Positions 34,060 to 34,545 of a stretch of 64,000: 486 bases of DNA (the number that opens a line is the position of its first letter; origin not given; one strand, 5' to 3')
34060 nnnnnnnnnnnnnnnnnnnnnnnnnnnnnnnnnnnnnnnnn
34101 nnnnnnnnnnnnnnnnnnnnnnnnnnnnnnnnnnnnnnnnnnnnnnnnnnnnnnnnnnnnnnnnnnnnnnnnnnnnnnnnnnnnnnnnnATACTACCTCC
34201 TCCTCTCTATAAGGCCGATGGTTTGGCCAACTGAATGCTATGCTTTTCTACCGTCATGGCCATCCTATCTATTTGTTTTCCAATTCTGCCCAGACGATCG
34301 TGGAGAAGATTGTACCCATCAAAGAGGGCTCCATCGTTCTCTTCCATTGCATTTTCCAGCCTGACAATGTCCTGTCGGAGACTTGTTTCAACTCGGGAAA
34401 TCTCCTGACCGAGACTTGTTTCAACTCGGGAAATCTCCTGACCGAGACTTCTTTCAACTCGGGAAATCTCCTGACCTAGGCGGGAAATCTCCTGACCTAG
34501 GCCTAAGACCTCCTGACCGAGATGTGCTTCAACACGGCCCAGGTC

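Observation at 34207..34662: Hendecad-repeat coiled-coil protein encoded by a perfect 33-bp tandem DNA repeat between tryptophanase and PepF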

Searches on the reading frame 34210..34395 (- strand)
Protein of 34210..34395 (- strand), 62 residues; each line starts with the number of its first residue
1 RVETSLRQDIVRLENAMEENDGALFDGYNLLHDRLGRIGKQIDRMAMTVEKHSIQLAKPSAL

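Call 63: find_homologous_proteins(query=A2, max_evalue=0.001)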
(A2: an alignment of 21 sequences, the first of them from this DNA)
Query A2 (21 sequences) (62 aa, profile of the alignment): 387 proteins with E <= 0.001 among 728 candidates; the best 120 are listed.
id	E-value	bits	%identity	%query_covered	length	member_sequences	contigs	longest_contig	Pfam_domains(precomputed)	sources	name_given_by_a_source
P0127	4.3e-26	108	37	84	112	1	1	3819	-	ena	-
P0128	5.0e-26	108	37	84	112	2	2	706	-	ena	-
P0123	7.4e-26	108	37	84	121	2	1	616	-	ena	-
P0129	1.1e-25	107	37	84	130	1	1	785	-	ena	-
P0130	1.3e-25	107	45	82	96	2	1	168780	-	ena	-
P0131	8.1e-25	104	42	84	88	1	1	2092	-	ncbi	-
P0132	8.7e-25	104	39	90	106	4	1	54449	-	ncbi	-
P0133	9.2e-25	104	35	84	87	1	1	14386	-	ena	-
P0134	9.3e-25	104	45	82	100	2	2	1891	-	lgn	-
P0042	1.1e-24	104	42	84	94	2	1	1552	-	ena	-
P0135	1.5e-24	103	35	84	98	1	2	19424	-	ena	-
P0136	1.5e-24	103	40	84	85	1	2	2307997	-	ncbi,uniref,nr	ncbi:hypothetical protein EDD65_10630 [Keratinibaculum paraultunense]|uniref:Uncharacterized protein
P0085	1.8e-24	103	33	84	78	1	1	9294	-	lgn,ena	-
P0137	1.9e-24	103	35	84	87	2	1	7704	-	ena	-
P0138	2.6e-24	103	35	84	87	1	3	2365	-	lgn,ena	-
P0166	2.1e-23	100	37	79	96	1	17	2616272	-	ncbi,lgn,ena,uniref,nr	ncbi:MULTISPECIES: hypothetical protein [Bacillota]|uniref:hypothetical protein n=1 Tax=Bacillota Ta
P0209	2.4e-22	96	37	82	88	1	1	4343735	-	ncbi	-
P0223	3.7e-22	96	38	85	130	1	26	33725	-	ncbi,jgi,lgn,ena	jgi:predicted nucleic acid-binding Zn-ribbon protein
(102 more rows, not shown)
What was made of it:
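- Distribution is patchy and the same protein occurs in several species (call 63, P0166).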

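Call 65: find_encoding_contigs(protein=P0136, flank=6000, max_places=3)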
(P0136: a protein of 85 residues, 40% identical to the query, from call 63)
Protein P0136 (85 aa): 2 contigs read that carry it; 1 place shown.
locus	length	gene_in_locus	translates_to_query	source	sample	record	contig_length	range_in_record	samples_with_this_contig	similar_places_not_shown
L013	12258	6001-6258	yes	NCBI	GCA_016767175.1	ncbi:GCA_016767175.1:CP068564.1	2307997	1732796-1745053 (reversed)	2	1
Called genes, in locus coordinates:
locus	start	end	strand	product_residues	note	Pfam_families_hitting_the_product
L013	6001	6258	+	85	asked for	-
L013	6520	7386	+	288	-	PF01266:DAO (faint), PF03486:HI0933_like (faint), PF07992:Pyr_redox_2, PF13450:NAD_binding_8 (faint), PF13454:NAD_binding_9 (faint), PF01593:Amino_oxidase (faint), PF13738:Pyr_redox_3, PF00070:Pyr_redox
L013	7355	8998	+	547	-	PF02852:Pyr_redox_dim, PF00581:Rhodanese, PF01206:TusA, PF13686:DrsE_2, PF02635:DsrE (weak)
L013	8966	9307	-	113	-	PF13276:HTH_21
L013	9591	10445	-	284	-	PF00903:Glyoxalase, PF22658:YycE-like_N (faint), PF00903:Glyoxalase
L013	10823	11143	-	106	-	PF02255:PTS_IIA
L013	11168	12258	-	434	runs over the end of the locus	PF02378:PTS_EIIC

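Call 66: find_encoding_contigs(protein=P0166, flank=6000, max_places=6)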
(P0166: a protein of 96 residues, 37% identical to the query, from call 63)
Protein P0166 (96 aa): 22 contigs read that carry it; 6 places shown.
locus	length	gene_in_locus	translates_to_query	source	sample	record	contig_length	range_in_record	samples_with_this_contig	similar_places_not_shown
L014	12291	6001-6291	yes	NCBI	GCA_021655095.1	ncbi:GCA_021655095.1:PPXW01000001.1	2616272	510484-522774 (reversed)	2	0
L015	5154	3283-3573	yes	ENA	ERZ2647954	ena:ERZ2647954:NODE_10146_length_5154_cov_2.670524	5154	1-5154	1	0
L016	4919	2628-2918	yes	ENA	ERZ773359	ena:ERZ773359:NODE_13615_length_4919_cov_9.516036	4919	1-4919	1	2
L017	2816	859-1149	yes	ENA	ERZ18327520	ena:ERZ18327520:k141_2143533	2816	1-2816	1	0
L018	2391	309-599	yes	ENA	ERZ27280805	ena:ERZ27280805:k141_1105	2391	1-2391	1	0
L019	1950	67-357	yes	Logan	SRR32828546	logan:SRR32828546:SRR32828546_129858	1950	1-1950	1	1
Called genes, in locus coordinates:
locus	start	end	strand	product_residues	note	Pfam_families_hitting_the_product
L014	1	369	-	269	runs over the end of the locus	PF00376:MerR, PF13411:MerR_1, PF09278:MerR-DNA-bind (weak), PF06445:GyrI-like, PF20603:Bact_hydrolase (weak)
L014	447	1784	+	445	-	PF01554:MatE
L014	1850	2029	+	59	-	-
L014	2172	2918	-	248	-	PF00005:ABC_tran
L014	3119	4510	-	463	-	PF06782:UPF0236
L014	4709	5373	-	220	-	PF00072:Response_reg, PF00486:Trans_reg_C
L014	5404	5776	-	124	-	PF14690:Zn_ribbon_ISL3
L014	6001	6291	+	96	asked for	-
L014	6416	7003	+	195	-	PF07833:Cu_amine_oxidN1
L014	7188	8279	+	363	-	PF07833:Cu_amine_oxidN1, PF24319:DUF7491 (faint)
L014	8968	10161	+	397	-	PF00375:SDF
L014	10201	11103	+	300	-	PF03069:FmdA_AmdA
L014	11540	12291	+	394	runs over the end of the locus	PF12323:HTH_OrfB_IS605, PF01385:OrfB_IS605, PF07282:Cas12f1-like_TNB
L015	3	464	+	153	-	?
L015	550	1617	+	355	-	PF07833:Cu_amine_oxidN1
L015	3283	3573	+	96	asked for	-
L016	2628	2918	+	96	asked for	-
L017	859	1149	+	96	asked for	-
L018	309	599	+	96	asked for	-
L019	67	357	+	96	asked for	-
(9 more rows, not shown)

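Call 69: search_protein_families(library=phrogs, proteins=[P0166, P0136, P0130], max_evalue=0.001)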
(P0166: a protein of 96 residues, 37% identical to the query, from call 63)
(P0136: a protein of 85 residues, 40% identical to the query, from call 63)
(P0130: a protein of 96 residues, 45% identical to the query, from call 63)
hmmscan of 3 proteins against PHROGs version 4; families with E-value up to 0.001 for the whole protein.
P0166 (96 aa): 1 family
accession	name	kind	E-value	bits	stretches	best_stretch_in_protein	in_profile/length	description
phrog_15901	-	unknown function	9.6e-06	27.1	1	17-77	22-84/94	-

P0136 (85 aa): 1 family
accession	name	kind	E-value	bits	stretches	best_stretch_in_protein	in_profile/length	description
phrog_15901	-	unknown function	1.3e-06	29.9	1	12-71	30-89/94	-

P0130 (96 aa): 1 family
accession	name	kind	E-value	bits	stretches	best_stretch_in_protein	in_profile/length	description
phrog_15901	-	unknown function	1.8e-08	35.9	1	15-77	22-84/94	-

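Call 71: search_dna_similar(query=P0130, collection=phages, mode=protein, max_evalue=0.001, max_rows=20)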
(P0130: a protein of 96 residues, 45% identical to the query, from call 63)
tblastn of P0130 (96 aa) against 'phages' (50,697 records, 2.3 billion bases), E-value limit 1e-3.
Records with a match: 6; places in all: 6; records where one place covers at least 80% of the query: 0.
Best place of each record, by identity: <60% 6.
By first word of the organism name: Clostridium 6.
By host as written in the record: Clostridium tetani ATCC 9441 2; Clostridium tetani ATCC 19406 2; Clostridium tetani C2 2.
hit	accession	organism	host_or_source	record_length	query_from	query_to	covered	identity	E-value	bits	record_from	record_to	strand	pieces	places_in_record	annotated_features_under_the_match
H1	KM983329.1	Clostridium phage phiCT9441A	Clostridium tetani ATCC 9441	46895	5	71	70%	32.1%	7e-5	45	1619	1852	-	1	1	hypothetical protein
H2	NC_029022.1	Clostridium phage phiCT9441A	Clostridium tetani ATCC 9441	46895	5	71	70%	32.1%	7e-5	45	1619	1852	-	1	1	hypothetical protein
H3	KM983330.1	Clostridium phage phiCT19406A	Clostridium tetani ATCC 19406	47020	5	71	70%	32.1%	7e-5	45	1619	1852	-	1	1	hypothetical protein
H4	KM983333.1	Clostridium phage phiCTC2A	Clostridium tetani C2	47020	5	71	70%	32.1%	7e-5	45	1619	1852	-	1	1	hypothetical protein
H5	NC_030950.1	Clostridium phage phiCT19406A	Clostridium tetani ATCC 19406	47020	5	71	70%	32.1%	7e-5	45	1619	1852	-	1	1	hypothetical protein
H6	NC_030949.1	Clostridium phage phiCTC2A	Clostridium tetani C2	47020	5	71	70%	32.1%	7e-5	45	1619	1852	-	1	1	hypothetical protein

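Call 72: search_dna_similar(query=P0130, collection=plasmids, mode=protein, max_evalue=0.001, max_rows=20)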
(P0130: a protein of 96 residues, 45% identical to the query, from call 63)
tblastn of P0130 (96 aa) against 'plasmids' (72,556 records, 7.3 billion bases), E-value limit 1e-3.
Records with a match: 2; places in all: 2; records where one place covers at least 80% of the query: 0.
Best place of each record, by identity: <60% 2.
By first word of the organism name: Peptoclostridium 1; Clostridium 1.
By predicted mobility (MOB-suite, as given by PLSDB): non-mobilizable 2.
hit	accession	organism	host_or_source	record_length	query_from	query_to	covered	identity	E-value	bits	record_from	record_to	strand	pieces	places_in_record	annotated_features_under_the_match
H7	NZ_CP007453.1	Peptoclostridium acidaminophilum DSM 3953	black mud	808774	4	71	71%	45.7%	8e-11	63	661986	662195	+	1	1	hypothetical protein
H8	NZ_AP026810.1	Clostridium tetani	soil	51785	5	71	70%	32.1%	2e-4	45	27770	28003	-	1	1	hypothetical protein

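Call 73: get_annotated_region(hit=H2, flank=5000)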
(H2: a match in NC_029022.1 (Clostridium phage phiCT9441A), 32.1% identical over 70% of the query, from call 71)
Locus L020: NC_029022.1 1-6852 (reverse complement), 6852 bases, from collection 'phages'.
description: Clostridium phage phiCT9441A, complete genome.
organism: Clostridium phage phiCT9441A (NCBI taxid 1567014)
taxonomy: Viruses; Duplodnaviria; Heunggongvirae; Uroviricota; Caudoviricetes
host: Clostridium tetani ATCC 9441; source: -; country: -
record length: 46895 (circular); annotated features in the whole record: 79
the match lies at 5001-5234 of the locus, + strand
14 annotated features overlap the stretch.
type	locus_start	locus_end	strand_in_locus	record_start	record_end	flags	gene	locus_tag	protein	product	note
CDS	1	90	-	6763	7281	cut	-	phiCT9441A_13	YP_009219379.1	Mu Gam-like end protection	-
CDS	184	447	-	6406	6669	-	-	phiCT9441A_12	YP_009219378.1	hypothetical protein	-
CDS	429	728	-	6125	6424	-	-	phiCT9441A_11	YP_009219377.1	hypothetical protein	-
CDS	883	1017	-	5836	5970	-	-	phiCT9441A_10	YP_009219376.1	hypothetical protein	-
CDS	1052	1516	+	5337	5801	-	-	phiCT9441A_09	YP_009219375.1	hypothetical protein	-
CDS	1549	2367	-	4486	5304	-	-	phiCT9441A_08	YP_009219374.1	antirepressor KilAC domain-containing protein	phage antirepressor KilAC domain protein, similar to CTC01071 kilA protein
CDS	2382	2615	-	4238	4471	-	-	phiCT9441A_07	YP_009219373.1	DUF739 family protein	-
CDS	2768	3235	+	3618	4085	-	-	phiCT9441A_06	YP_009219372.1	helix-turn-helix domain-containing protein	-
CDS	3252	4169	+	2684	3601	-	-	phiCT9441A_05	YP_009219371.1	helix-turn-helix domain-containing protein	-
CDS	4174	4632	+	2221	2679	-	-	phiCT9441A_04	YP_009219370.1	metallo-protease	gp23-like phage protein, similar to CTC01069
CDS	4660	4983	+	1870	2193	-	-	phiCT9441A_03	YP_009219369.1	hypothetical protein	hypothetical protein, similar to CTC01068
CDS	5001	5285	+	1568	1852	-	-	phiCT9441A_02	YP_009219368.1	hypothetical protein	-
CDS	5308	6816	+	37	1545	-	-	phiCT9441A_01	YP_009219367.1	integrase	serine recombinase, similar to CTC01067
misc_recomb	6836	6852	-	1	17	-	-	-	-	-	attL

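Call 74: get_annotated_region(hit=H7, flank=5000)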
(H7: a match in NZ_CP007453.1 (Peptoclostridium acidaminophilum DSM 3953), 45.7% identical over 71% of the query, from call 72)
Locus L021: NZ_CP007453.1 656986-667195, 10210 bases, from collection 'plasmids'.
description: Peptoclostridium acidaminophilum DSM 3953 strain al-2 plasmid EAL2_808p, complete sequence
organism: Peptoclostridium acidaminophilum DSM 3953 (NCBI taxid 1286171)
taxonomy: Bacteria; Bacillota; Clostridia; Peptostreptococcales; Peptoclostridiaceae; Peptoclostridium; Peptoclostridium acidaminophilum; Peptoclostridium acidaminophilum DSM 3953
host: -; source: black mud; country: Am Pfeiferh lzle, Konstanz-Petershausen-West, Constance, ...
typing (MOB-suite, as given by PLSDB): non-mobilizable
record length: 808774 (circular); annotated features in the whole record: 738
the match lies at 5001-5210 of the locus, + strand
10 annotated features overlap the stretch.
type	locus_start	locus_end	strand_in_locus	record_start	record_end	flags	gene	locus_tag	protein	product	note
CDS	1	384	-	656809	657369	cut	-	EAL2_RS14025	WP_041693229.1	copper amine oxidase N-terminal domain-containing protein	-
CDS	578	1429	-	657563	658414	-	-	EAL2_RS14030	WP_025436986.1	DUF1002 domain-containing protein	-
CDS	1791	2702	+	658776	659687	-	-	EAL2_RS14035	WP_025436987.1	EamA family transporter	-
CDS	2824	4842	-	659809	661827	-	-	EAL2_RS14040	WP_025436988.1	methyl-accepting chemotaxis protein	GO:0006935 - chemotaxis [Evidence IEA]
CDS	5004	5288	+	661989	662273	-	-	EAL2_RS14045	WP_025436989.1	hypothetical protein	-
CDS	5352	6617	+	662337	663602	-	-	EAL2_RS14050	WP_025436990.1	alpha/beta hydrolase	-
CDS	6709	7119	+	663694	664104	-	-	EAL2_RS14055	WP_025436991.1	bacteriohemerythrin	-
CDS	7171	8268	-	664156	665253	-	-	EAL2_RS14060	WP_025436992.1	iron-containing alcohol dehydrogenase family protein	-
CDS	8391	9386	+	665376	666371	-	-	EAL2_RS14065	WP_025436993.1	lipoate--protein ligase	GO:0036211 - protein modification process [Evidence IEA]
CDS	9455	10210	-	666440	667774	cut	-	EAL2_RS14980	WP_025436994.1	diguanylate cyclase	-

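Call 77: search_solved_structures(query=A2, max_evalue=1)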
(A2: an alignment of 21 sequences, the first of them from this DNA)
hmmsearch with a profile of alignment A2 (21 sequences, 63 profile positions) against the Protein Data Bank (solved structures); distinct sequences matched with E-value up to 1: 6.
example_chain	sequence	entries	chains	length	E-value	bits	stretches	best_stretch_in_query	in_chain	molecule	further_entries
6b3o_A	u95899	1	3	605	0.083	16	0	28-62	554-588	Spike glycoprotein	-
2fyh_A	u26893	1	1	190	0.67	13.1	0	30-58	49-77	putative integral membrane transport protein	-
1vdx_A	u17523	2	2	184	0.8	12.9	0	31-58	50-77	Hypothetical protein PH0099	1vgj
1czq_A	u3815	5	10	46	0.8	12.9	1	34-61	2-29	FUSION PROTEIN BETWEEN THE HYDROPHOBIC POCKET OF HIV GP41 AND GCN4-PIQI | FUSION PROTEIN BETWEEN THE HYDROPHOBIC POCKET OF HIV GP41 AND GENERAL CONTROL PROTEIN 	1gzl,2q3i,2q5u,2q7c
6psa_A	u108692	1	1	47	0.83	12.8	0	34-61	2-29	IQN17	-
2r3c_A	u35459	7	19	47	0.84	12.8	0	34-61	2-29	gp41 N-peptide | IQN17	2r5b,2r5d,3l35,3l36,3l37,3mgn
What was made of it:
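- Tried and rejected: A PDB search with the family profile found nothing (call 77).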

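Call 81: find_encoding_contigs(protein=P0209, flank=6000, max_places=3)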
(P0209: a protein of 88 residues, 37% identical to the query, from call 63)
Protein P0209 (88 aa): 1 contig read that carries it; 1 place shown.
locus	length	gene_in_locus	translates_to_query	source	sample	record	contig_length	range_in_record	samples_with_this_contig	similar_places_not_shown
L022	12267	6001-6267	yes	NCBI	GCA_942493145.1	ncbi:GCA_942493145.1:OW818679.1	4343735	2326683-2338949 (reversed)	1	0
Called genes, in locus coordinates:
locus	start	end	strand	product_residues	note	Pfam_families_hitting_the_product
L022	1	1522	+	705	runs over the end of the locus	PF01315:Ald_Xan_dh_C, PF02738:MoCoBD_1, PF20256:MoCoBD_2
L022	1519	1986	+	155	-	PF00111:Fer2, PF13085:Fer2_3 (faint), PF01799:Fer2_2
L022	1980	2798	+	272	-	PF00941:FAD_binding_5, PF03450:CO_deh_flav_C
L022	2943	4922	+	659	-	PF22745:Nlig-Ia, PF01653:DNA_ligase_aden, PF03120:OB_DNA_ligase, PF03119:DNA_ligase_ZBD, PF12826:HHH_2, PF14520:HHH_5 (weak), PF00533:BRCT, PF16589:BRCT_2 (faint)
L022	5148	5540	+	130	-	-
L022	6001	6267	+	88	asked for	-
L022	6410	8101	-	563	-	PF00749:tRNA-synt_1c, PF03950:tRNA-synt_1c_C, PF20974:tRNA-synt_1c_C2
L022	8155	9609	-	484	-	PF00749:tRNA-synt_1c, PF19269:Anticodon_2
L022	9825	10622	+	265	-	-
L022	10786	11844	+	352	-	PF02277:DBI_PRT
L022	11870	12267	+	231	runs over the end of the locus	-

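Call 82: find_encoding_contigs(protein=P0223, flank=6000, max_places=6)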
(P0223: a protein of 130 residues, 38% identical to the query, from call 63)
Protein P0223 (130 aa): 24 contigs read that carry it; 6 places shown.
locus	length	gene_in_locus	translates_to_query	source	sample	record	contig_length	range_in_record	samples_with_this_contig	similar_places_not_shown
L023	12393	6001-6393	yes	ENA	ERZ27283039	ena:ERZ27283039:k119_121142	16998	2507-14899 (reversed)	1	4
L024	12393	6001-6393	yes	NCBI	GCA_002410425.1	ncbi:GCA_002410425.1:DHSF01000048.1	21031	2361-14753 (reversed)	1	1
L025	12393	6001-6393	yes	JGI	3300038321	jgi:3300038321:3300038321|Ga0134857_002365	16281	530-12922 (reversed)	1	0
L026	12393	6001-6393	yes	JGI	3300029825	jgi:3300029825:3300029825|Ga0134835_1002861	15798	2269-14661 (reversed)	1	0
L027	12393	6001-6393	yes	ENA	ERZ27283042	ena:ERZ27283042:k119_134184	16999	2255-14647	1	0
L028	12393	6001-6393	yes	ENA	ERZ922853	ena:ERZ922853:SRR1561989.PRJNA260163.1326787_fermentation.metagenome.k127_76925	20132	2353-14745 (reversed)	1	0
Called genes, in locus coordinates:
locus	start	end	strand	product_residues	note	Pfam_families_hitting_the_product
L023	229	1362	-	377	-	-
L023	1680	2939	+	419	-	PF01520:Amidase_3, PF10646:Germane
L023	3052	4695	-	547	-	PF00118:Cpn60_TCP1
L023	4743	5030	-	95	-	PF00166:Cpn10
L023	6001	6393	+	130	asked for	-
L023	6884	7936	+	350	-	-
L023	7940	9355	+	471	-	PF02321:OEP (faint)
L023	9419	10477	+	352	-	PF25917:BSH_RND, PF25973:BSH_CzcB (faint), PF25954:Beta-barrel_RND_2 (weak), PF25990:Beta-barrel_YknX, PF25975:CzcB_C (faint)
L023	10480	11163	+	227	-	PF02463:SMC_N (weak), PF00005:ABC_tran, PF13304:AAA_21 (faint)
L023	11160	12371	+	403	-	PF12704:MacB_PCD, PF02687:FtsX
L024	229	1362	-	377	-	-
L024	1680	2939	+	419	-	PF01520:Amidase_3, PF10646:Germane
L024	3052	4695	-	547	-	PF00118:Cpn60_TCP1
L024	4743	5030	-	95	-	PF00166:Cpn10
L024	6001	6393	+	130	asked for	-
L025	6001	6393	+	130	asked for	-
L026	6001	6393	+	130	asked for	-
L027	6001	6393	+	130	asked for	-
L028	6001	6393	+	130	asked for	-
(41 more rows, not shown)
